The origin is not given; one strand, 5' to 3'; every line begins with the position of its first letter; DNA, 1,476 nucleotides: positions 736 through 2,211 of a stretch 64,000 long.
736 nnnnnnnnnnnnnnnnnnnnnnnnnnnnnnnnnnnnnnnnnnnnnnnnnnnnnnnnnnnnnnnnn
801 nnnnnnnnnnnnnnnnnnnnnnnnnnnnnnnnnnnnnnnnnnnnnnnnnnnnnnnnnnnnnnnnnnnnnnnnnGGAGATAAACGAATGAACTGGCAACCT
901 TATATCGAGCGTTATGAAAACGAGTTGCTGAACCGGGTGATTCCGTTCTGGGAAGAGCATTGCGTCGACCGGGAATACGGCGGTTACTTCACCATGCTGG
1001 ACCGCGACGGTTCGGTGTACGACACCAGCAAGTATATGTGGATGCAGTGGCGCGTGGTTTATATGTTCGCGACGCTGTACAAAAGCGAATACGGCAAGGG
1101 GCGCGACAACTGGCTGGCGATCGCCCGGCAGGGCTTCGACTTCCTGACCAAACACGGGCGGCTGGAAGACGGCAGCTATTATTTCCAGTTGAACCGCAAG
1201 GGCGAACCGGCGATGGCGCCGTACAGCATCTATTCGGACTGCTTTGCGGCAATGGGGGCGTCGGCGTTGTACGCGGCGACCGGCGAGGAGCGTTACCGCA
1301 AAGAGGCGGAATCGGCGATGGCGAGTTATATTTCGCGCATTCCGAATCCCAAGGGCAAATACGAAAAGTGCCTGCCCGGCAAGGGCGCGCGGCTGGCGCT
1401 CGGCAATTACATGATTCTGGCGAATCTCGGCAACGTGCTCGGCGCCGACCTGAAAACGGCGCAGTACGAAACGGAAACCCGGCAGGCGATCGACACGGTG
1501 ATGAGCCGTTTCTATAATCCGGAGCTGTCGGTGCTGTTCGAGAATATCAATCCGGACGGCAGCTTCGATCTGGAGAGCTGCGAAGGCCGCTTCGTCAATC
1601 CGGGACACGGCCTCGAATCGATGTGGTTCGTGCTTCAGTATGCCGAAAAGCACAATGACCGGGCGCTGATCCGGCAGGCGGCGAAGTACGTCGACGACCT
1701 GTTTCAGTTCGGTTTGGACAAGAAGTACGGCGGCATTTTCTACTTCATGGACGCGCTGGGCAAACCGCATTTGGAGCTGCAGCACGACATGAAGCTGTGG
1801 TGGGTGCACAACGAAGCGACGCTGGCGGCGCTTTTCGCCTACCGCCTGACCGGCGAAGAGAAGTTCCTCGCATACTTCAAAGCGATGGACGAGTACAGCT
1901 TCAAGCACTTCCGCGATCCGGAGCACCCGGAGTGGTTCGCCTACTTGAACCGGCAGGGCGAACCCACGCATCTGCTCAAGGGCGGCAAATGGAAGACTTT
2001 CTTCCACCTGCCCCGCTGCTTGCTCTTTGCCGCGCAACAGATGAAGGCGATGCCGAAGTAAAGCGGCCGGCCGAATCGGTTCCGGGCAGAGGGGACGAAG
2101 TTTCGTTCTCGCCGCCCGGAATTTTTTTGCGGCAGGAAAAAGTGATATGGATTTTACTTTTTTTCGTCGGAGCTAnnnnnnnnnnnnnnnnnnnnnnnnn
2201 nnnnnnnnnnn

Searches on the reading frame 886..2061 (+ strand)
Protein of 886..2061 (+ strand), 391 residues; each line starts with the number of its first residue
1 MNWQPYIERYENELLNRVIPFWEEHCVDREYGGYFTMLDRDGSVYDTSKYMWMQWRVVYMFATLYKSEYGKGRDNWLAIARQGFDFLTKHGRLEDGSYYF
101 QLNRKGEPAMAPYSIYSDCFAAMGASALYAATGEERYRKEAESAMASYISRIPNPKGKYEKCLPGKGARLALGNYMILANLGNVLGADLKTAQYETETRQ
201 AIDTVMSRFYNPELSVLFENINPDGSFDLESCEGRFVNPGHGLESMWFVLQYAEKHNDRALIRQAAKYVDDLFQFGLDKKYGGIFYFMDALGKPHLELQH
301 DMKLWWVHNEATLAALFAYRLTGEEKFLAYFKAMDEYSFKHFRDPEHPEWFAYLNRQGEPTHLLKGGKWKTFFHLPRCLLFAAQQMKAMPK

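Call 45: search_protein_families(library=pfam, proteins=[window:886-2061:+], max_evalue=0.0001)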
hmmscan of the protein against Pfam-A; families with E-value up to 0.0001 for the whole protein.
window:886-2061:+ (391 aa): 1 family
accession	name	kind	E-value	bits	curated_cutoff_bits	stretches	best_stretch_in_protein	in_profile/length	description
PF07221.17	GlcNAc_2-epim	-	4.6e-58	197.6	23.4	1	33-375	1-344/347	N-acylglucosamine 2-epimerase (GlcNAc 2-epimerase)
